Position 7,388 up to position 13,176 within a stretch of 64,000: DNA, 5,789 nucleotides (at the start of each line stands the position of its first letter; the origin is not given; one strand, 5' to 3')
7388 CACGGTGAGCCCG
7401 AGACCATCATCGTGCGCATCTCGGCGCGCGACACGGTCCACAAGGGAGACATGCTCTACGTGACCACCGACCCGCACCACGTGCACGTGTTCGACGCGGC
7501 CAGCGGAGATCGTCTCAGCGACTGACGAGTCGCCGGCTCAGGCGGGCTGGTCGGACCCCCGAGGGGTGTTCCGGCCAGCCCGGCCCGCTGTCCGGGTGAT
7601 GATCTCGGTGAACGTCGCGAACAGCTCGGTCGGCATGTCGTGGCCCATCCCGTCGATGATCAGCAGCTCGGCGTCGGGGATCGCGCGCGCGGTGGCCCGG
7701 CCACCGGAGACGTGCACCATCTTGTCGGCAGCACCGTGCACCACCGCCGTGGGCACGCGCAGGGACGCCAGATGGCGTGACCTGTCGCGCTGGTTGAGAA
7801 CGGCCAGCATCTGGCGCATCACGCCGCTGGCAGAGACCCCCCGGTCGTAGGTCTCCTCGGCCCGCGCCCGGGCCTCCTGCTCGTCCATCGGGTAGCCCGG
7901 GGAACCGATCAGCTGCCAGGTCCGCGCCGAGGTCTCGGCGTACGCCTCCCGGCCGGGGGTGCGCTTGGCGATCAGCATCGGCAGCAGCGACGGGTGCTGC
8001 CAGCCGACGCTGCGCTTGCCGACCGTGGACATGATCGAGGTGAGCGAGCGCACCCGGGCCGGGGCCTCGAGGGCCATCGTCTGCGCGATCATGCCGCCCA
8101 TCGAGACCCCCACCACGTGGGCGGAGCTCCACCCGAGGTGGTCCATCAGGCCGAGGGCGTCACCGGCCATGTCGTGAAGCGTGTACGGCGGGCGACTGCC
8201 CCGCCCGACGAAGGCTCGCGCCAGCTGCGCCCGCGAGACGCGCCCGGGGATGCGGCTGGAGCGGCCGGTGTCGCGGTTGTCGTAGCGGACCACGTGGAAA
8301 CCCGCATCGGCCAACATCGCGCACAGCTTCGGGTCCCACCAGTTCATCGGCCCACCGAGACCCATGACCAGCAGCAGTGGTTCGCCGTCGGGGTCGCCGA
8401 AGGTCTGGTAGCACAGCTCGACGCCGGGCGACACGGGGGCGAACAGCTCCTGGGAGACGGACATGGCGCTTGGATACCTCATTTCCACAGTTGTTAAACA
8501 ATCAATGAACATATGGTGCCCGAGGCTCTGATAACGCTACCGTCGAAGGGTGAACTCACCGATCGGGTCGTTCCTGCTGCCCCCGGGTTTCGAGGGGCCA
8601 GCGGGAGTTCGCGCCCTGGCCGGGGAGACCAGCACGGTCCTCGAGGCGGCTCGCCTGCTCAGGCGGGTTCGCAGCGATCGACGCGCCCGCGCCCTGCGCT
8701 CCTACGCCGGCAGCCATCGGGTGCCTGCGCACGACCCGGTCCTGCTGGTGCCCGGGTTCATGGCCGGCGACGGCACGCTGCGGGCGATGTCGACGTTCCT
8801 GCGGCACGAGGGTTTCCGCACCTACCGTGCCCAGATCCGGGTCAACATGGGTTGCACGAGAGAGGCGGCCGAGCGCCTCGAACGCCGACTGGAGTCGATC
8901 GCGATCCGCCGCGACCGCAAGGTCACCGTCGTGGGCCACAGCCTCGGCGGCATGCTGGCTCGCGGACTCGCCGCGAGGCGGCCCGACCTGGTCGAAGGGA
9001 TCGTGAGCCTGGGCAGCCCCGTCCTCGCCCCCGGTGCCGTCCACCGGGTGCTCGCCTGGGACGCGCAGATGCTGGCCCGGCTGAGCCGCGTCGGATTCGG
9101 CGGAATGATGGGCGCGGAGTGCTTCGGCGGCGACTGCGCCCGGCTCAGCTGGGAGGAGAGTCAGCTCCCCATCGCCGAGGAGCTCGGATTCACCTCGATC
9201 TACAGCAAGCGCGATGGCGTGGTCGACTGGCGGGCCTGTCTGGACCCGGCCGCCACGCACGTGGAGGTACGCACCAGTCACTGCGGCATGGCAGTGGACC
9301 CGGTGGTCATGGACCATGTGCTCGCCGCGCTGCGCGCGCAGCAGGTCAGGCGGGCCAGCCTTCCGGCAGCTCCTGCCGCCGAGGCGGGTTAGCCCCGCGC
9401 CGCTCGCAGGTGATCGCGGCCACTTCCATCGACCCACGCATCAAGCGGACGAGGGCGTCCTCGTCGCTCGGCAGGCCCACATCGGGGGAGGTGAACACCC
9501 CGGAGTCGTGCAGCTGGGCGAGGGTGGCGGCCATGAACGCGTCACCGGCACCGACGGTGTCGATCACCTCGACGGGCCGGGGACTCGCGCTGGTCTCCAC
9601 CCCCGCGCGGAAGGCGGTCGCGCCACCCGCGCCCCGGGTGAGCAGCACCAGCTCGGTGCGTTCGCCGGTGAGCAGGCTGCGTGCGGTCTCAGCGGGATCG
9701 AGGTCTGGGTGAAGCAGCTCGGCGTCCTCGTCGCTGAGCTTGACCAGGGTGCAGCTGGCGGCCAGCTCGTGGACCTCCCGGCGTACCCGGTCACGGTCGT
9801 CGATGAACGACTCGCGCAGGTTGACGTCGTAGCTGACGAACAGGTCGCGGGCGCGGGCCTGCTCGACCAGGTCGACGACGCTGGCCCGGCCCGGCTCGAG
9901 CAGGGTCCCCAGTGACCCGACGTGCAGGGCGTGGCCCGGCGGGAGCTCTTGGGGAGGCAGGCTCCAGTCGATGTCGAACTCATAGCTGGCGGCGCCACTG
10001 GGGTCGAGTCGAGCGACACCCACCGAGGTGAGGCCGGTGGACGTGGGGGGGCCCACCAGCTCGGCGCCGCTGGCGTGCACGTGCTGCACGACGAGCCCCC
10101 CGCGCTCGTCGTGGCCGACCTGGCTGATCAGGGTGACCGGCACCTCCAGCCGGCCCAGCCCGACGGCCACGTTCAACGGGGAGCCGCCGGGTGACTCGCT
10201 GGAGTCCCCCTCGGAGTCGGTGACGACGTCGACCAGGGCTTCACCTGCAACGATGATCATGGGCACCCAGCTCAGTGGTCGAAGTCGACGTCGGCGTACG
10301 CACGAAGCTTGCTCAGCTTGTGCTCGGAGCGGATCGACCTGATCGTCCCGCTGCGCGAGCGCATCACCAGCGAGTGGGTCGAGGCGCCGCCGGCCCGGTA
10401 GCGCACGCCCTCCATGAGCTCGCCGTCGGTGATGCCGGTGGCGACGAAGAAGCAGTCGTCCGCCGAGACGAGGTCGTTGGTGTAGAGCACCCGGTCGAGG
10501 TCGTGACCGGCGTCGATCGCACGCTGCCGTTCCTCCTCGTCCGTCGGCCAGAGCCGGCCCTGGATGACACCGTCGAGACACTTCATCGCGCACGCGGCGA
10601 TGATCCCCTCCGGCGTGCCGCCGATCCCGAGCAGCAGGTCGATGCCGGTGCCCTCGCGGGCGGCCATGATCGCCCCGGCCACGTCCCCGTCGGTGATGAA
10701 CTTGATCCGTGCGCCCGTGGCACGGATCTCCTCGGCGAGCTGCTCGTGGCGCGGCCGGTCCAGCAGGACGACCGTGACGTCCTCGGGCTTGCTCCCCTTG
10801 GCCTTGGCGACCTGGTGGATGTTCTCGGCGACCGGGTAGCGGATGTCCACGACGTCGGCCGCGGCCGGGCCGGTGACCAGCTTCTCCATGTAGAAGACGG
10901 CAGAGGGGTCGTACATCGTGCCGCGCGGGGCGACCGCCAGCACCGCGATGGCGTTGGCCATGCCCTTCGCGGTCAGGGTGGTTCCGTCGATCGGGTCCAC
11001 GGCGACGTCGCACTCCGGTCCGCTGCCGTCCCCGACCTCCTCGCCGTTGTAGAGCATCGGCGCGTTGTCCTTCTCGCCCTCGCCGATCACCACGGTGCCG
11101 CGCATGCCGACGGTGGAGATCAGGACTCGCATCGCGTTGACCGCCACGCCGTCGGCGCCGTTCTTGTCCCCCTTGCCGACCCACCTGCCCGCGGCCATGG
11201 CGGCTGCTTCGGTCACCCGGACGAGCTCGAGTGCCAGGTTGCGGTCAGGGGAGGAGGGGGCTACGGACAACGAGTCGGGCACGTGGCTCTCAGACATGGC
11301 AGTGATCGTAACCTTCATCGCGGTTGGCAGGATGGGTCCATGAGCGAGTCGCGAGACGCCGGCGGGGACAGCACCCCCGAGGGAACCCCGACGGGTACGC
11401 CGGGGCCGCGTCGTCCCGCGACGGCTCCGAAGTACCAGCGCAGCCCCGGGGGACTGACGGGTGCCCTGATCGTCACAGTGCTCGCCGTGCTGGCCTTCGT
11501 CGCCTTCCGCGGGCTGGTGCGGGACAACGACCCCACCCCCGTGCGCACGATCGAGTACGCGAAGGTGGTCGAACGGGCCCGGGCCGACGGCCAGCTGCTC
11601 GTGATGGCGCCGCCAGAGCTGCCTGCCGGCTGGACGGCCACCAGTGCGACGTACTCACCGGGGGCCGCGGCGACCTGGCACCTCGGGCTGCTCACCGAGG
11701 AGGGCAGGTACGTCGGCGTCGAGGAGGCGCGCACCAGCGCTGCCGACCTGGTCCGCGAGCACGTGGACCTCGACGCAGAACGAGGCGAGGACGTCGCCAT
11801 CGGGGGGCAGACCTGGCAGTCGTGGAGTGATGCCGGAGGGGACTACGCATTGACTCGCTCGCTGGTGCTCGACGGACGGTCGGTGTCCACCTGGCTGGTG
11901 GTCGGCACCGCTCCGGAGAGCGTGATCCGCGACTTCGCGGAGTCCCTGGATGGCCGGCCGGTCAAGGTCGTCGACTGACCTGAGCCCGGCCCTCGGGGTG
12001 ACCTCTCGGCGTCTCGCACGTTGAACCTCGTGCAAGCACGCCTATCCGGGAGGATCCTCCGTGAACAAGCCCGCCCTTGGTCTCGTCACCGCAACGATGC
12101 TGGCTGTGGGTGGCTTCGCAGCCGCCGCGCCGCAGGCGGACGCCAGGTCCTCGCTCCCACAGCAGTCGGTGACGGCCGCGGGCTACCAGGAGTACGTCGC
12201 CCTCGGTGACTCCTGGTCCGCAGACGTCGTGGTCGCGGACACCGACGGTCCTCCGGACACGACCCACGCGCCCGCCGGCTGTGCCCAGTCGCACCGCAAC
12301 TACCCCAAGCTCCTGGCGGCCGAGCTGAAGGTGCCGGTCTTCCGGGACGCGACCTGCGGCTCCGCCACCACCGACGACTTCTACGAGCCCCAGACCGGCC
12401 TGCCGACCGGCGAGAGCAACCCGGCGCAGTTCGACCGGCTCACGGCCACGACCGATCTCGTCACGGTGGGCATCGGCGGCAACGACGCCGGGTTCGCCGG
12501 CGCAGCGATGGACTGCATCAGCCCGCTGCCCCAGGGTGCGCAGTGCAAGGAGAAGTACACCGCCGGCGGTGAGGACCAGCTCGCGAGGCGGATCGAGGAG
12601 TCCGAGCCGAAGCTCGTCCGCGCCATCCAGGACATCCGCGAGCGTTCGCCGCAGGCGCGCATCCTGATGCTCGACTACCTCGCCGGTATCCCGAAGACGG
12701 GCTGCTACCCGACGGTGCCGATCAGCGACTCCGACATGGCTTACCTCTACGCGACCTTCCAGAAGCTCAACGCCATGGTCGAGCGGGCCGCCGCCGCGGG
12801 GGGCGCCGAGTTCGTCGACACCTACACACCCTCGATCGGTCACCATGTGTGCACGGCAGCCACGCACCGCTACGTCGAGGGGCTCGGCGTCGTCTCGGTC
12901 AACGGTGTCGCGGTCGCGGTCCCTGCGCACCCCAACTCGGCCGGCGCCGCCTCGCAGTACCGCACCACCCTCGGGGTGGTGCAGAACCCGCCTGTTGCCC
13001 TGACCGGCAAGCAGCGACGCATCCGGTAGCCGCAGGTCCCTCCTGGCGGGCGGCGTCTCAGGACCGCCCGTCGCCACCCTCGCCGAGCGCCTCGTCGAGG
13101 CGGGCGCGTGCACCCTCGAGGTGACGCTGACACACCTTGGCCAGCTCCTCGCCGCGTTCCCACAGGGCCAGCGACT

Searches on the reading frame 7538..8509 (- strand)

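Call 56: search_protein_families(library=pfam, proteins=[window:7538-8509:-], max_evalue=0.0001)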
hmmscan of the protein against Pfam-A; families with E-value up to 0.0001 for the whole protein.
window:7538-8509:- (323 aa): 3 families
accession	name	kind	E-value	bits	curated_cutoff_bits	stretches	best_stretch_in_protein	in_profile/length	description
PF00561.26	Abhydrolase_1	-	1.8e-26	93.7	25.8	1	44-291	2-239/245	alpha/beta hydrolase fold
PF12146.15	Hydrolase_4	-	4.9e-17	62.5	27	1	46-295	8-237/239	Serine aminopeptidase, S33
PF12697.13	Abhydrolase_6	-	3.9e-12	47.7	26.3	1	50-294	6-207/217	Alpha/beta hydrolase family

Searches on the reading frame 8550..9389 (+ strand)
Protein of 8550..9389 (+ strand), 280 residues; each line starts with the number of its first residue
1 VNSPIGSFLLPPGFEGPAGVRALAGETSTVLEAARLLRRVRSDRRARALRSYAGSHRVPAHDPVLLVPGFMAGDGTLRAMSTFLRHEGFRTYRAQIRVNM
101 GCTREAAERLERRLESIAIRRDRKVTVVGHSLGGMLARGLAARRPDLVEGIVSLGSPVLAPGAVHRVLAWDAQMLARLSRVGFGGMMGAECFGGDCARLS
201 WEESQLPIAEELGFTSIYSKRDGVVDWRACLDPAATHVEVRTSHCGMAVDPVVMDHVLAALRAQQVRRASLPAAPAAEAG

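Call 56: search_protein_families(library=pfam, proteins=[window:8550-9389:+], max_evalue=0.0001)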
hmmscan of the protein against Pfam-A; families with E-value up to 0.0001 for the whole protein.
window:8550-9389:+ (280 aa): 4 families
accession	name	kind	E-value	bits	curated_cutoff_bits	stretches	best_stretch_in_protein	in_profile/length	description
PF00561.26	Abhydrolase_1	-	1.7e-08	34.9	25.8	1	121-164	67-103/245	alpha/beta hydrolase fold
PF12697.13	Abhydrolase_6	-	4.4e-07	31.2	26.3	1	64-234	1-169/217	Alpha/beta hydrolase family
PF07819.20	PGAP1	-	8.6e-07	29.4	24.3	1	120-163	88-134/233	PGAP1-like alpha/beta domain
PF02089.21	Palm_thioest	-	2.2e-05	24.7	26.8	1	63-158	1-110/254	Palmitoyl protein thioesterase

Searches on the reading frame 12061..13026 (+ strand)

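Call 56: search_protein_families(library=pfam, proteins=[window:12061-13026:+], max_evalue=0.0001)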
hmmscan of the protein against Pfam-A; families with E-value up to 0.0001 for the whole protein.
window:12061-13026:+ (322 aa): 1 family
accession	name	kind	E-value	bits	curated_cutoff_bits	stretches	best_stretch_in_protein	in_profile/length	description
PF13472.12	Lipase_GDSL_2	-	3e-22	80.4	32.9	1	47-296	1-176/178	GDSL-like Lipase/Acylhydrolase family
